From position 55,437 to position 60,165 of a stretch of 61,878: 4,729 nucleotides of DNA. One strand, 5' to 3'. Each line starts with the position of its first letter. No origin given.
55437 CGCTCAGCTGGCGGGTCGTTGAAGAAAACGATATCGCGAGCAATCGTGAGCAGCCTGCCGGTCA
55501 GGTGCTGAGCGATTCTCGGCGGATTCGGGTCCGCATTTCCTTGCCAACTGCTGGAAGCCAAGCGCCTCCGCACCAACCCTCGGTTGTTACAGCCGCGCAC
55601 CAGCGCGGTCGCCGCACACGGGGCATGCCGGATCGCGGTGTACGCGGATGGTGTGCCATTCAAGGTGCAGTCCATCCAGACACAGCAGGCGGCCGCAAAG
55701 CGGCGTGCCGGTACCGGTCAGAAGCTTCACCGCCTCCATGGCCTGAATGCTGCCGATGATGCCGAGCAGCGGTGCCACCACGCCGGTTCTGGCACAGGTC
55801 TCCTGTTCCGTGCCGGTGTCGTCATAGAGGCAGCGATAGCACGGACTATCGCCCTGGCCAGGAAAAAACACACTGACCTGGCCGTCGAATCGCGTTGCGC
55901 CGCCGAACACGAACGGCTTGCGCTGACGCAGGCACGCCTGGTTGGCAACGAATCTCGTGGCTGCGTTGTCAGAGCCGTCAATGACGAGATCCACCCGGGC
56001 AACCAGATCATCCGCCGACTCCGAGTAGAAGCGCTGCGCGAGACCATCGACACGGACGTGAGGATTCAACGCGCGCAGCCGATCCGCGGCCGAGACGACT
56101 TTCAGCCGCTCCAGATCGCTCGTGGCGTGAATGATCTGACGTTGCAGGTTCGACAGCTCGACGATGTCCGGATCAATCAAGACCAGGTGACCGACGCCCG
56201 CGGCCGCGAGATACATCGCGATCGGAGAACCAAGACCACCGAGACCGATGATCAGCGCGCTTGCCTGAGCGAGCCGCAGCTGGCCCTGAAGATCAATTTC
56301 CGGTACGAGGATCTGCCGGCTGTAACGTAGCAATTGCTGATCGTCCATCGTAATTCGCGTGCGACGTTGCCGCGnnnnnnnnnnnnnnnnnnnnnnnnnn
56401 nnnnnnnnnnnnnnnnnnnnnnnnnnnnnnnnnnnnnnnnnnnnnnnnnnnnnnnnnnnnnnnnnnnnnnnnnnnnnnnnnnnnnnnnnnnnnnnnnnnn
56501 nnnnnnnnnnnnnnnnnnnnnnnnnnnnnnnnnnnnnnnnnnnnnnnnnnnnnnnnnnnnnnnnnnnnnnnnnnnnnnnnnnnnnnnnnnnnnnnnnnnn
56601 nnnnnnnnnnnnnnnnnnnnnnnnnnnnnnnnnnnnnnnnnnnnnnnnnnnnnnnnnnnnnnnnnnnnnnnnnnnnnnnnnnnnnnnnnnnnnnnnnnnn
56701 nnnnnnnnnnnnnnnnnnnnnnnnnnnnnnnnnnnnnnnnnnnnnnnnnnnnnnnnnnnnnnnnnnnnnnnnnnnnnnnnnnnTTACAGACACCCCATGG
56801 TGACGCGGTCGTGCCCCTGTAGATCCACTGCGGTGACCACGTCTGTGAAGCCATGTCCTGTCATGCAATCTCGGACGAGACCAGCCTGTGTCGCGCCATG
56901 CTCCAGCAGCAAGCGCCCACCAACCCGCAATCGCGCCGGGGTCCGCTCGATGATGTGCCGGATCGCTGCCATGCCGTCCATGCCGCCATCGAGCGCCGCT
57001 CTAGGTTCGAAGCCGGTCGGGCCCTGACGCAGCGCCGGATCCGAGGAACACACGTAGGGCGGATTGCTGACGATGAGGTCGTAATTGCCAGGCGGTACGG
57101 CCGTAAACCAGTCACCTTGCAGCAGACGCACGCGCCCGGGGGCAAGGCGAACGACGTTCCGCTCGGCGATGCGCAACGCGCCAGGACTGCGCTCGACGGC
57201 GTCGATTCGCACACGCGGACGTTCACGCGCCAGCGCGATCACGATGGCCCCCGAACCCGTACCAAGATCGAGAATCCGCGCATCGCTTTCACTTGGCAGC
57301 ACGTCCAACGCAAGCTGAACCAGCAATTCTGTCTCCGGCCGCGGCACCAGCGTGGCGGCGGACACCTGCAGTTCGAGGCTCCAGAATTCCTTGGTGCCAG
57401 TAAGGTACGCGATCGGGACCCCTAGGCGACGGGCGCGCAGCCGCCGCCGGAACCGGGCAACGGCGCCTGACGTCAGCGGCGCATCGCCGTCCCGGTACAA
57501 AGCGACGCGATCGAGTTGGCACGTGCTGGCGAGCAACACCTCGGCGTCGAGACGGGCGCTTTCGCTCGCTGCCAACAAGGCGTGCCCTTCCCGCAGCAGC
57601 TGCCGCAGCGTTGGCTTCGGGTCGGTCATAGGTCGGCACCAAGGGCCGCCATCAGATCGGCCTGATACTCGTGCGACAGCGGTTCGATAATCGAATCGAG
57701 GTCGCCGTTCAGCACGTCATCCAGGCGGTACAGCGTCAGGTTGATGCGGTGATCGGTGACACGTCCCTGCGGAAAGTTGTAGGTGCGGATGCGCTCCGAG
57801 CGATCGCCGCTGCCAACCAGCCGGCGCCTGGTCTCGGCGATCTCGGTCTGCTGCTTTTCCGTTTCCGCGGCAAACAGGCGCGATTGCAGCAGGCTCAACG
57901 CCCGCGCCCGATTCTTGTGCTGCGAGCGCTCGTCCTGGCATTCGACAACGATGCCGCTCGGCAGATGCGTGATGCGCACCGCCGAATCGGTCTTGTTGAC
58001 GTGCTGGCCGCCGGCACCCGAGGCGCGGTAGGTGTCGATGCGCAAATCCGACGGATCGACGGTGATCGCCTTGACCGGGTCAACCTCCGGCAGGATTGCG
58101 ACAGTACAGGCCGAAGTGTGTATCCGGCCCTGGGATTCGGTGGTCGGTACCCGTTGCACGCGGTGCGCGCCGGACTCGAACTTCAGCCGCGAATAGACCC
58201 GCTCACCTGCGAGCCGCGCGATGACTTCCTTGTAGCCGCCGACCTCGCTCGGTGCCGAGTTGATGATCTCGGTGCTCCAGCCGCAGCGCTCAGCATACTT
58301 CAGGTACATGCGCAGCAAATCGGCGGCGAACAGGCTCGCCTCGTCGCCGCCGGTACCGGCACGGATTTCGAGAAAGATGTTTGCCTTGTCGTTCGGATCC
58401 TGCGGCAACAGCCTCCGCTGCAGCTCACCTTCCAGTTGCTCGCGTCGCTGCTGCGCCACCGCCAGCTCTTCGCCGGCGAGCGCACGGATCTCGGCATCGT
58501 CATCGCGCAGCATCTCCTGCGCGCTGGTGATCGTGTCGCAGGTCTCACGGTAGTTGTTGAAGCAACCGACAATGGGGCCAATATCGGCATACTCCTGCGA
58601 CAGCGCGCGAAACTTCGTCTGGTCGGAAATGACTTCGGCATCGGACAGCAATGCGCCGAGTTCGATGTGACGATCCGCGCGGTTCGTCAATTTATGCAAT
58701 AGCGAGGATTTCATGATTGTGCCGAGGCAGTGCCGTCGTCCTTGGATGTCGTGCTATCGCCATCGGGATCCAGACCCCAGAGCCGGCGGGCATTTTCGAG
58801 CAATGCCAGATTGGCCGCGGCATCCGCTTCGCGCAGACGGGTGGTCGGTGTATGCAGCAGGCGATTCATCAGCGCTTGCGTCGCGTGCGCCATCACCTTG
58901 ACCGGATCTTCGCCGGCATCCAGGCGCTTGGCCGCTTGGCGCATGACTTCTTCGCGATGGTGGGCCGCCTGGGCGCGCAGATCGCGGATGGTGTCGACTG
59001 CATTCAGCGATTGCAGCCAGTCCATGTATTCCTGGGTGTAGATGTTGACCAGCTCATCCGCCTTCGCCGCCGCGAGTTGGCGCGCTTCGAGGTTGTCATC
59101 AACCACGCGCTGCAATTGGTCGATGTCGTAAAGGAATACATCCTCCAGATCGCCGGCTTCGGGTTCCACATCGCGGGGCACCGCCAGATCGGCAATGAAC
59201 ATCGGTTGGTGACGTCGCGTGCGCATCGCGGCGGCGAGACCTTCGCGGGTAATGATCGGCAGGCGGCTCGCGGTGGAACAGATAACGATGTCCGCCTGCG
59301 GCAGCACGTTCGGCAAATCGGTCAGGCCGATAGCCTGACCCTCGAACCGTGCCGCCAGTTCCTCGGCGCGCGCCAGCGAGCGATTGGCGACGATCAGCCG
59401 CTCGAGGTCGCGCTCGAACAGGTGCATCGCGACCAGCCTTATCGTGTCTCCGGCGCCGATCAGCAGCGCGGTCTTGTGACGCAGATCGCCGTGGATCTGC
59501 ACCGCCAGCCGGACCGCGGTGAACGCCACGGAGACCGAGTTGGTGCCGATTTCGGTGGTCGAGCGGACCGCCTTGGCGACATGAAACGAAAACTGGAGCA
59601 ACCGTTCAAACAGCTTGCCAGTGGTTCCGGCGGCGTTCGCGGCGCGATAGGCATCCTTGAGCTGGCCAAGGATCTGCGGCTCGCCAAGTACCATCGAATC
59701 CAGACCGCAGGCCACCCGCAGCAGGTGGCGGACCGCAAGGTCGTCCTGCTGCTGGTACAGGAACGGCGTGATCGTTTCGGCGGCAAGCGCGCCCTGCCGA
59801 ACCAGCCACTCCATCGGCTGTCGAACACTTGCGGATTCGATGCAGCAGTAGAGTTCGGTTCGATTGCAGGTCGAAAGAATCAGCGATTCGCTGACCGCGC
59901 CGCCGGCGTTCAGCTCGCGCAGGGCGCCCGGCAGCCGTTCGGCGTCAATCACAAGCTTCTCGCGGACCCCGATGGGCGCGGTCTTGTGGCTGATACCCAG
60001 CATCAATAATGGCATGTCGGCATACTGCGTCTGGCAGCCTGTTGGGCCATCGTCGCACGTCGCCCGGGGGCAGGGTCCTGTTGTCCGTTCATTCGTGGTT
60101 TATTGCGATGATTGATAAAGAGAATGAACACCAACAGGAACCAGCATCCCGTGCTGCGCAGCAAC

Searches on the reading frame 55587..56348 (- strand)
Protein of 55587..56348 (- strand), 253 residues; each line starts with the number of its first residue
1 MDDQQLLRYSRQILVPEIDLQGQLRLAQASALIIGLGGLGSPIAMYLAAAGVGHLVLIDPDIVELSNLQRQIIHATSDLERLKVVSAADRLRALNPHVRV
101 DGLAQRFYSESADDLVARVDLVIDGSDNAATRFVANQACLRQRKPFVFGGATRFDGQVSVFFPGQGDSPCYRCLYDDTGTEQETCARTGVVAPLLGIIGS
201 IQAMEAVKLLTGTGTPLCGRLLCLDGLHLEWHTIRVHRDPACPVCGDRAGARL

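Call 60: search_protein_families(library=ncbifam, proteins=[window:55587-56348:-], max_evalue=1e-8)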
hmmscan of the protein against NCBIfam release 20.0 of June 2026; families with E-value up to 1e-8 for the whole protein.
window:55587-56348:- (253 aa): 19 families
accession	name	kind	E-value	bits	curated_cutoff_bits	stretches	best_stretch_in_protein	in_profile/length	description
NF004281.0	PRK05690.1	subfamily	2e-95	318.8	266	1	2-246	6-249/250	molybdopterin-synthase adenylyltransferase MoeB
NF006444.0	PRK08762.1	equivalog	2.7e-91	306.1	449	1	2-248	121-370/387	molybdopterin-synthase adenylyltransferase MoeB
TIGR02355.1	moeB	equivalog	1.3e-80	270.2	376.55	1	6-245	2-240/240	molybdopterin-synthase adenylyltransferase MoeB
NF005902.0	PRK07878.1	equivalog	1.3e-75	254.8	647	1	4-244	18-262/392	adenylyltransferase/sulfurtransferase MoeZ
NF047750.1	SAMPActivE1UbaA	equivalog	2.8e-75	253.1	450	1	2-248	6-251/270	SAMP-activating enzyme E1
TIGR02356.1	adenyl_thiF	equivalog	1.3e-70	236.9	275.25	1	8-210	1-203/203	thiazole biosynthesis adenylyltransferase ThiF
NF005646.0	PRK07411.1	equivalog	2.9e-70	237.4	633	1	4-245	14-255/390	molybdopterin-synthase adenylyltransferase MoeB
NF004111.0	PRK05600.1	equivalog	4.1e-55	187.4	437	1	2-243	15-259/371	ThiF family adenylyltransferase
NF006204.0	PRK08328.1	equivalog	2.4e-49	168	339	1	3-230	4-225/231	hypothetical protein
NF009123.0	PRK12475.1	subfamily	4.9e-46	157.5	510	1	8-248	4-246/338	MoeB/ThiF family adenylyltransferase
NF006395.0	PRK08644.1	equivalog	2.6e-26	92.6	159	1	17-148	19-151/215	sulfur carrier protein ThiS adenylyltransferase ThiF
TIGR02354.1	thiF_fam2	equivalog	1.6e-22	80.4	152.2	1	25-144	18-136/200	thiamine biosynthesis protein ThiF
NF006077.0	PRK08223.1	equivalog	7.1e-16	58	266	1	20-211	20-213/296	hypothetical protein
TIGR01408.1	Ube1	subfamily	3.5e-15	54.8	750.05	1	8-163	401-563/1008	ubiquitin-activating enzyme E1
NF011425.0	PRK14852.1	equivalog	2.6e-14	52.1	1337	1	17-189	321-494/989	hypothetical protein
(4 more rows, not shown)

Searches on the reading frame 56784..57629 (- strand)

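Call 60: search_protein_families(library=ncbifam, proteins=[window:56784-57629:-], max_evalue=1e-8)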
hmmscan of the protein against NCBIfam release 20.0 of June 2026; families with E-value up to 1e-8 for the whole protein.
window:56784-57629:- (281 aa): 12 families
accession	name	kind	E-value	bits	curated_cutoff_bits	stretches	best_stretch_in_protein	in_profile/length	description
TIGR03534.1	RF_mod_PrmC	equivalog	6e-77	258.5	199.1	1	28-277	1-252/253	peptide chain release factor N(5)-glutamine methyltransferase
TIGR00536.1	hemK_fam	subfamily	2.6e-69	233.4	115.5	1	19-279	17-280/286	HemK family protein methyltransferase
TIGR03533.1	L3_gln_methyl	equivalog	6e-41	140.6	229.7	1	23-253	27-260/284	50S ribosomal protein L3 N(5)-glutamine methyltransferase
NF002421.0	PRK01544.1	equivalog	2.6e-33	115.6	567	1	116-277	139-302/524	bifunctional peptide chain release factor N(5)-glutamine methyltransferase PrmC/tRNA (guanosine(46)-N7)-methyltransferase TrmB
TIGR03704.1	PrmC_rel_meth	equivalog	6.5e-32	110.9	248.8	1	63-267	33-239/251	putative protein N(5)-glutamine methyltransferase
NF011530.0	PRK14968.1-4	equivalog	3.5e-17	62.4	243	1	89-266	13-180/202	putative methyltransferase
NF011529.0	PRK14968.1-3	equivalog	1.2e-15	57.4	162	1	84-262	7-175/198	putative methyltransferase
TIGR00537.1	hemK_rel_arch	hypoth_equivalog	1.3e-14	54.3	87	1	102-267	9-164/179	HemK2/MTQ2 family protein methyltransferase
TIGR02469.1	CbiT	equivalog_domain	4.4e-12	46.3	78.3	1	106-195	10-80/124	precorrin-6Y C5,15-methyltransferase (decarboxylating) subunit CbiT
NF047853.1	tRm6a37MtseTrmN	equivalog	1.1e-11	44.9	350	1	114-193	42-125/244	tRNA(1)(Val) (adenine(37)-N(6))-methyltransferase TrmN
NF011527.0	PRK14968.1-1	equivalog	9e-11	41.8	242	1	96-266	17-174/192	putative methyltransferase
NF006138.0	PRK08287.1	equivalog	1.9e-09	37.6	210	1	105-172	21-88/189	decarboxylating cobalt-precorrin-6B (C(15))-methyltransferase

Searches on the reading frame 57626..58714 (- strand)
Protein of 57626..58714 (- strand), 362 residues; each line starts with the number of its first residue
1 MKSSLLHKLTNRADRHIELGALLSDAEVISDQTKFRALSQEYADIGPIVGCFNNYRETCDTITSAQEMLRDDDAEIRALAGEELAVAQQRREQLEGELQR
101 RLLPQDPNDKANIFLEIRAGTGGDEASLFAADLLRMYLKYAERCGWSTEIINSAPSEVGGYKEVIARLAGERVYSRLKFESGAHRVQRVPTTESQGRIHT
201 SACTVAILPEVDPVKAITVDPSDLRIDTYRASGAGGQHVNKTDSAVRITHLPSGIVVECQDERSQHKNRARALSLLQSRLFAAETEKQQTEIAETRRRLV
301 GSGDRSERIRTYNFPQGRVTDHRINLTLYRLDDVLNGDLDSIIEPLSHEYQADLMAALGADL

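Call 60: search_protein_families(library=ncbifam, proteins=[window:57626-58714:-], max_evalue=1e-8)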
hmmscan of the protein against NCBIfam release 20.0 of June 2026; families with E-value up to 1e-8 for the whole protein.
window:57626-58714:- (362 aa): 5 families
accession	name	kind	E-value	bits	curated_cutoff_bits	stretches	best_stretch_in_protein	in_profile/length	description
TIGR00019.1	prfA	equivalog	9.4e-160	531.4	423.25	1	1-357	2-357/361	peptide chain release factor 1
NF001859.2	PRK00591.1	equivalog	1.8e-157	523.9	400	1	11-354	3-346/347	peptide chain release factor 1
TIGR00020.2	prfB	exception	1.1e-84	284.5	370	1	11-344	19-349/353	peptide chain release factor 2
TIGR03072.1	release_prfH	equivalog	8.4e-32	110.3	166.65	1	113-311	1-194/200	peptide chain release factor H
NF006718.0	PRK09256.1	equivalog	4.1e-13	49.2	100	0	215-249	8-42/140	alternative ribosome rescue aminoacyl-tRNA hydrolase ArfB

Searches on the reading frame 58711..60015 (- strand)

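Call 60: search_protein_families(library=ncbifam, proteins=[window:58711-60015:-], max_evalue=1e-8)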
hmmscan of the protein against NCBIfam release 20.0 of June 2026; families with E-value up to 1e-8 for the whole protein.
window:58711-60015:- (434 aa): 9 families
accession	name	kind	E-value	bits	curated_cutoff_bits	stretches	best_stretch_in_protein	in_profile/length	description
TIGR01035.1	hemA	equivalog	2.6e-131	438.4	209.55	1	4-415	2-415/416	glutamyl-tRNA reductase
NF000744.0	PRK00045.1-3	equivalog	9.4e-107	357.6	429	1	1-427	1-436/447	glutamyl-tRNA reductase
NF010548.0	PRK13940.1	equivalog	6.1e-59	199.9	469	1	1-416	1-411/414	glutamyl-tRNA reductase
NF000750.0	PRK00045.3-4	equivalog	4.4e-52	177.5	289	1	3-426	3-424/439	glutamyl-tRNA reductase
NF000752.0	PRK00045.4-2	equivalog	2.1e-30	106.3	381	1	44-397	47-381/412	glutamyl-tRNA reductase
NF001909.0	PRK00676.1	equivalog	8.2e-20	71.1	478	1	5-338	5-320/338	glutamyl-tRNA reductase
NF000751.1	PRK00045.4-1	equivalog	1.5e-16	60.5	478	1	43-247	46-248/426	glutamyl-tRNA reductase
NF001312.0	PRK00258.1-4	equivalog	3.1e-09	36.5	295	1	157-250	105-199/285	shikimate dehydrogenase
NF001310.0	PRK00258.1-2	equivalog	7.5e-09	35.1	221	0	173-252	114-198/279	shikimate dehydrogenase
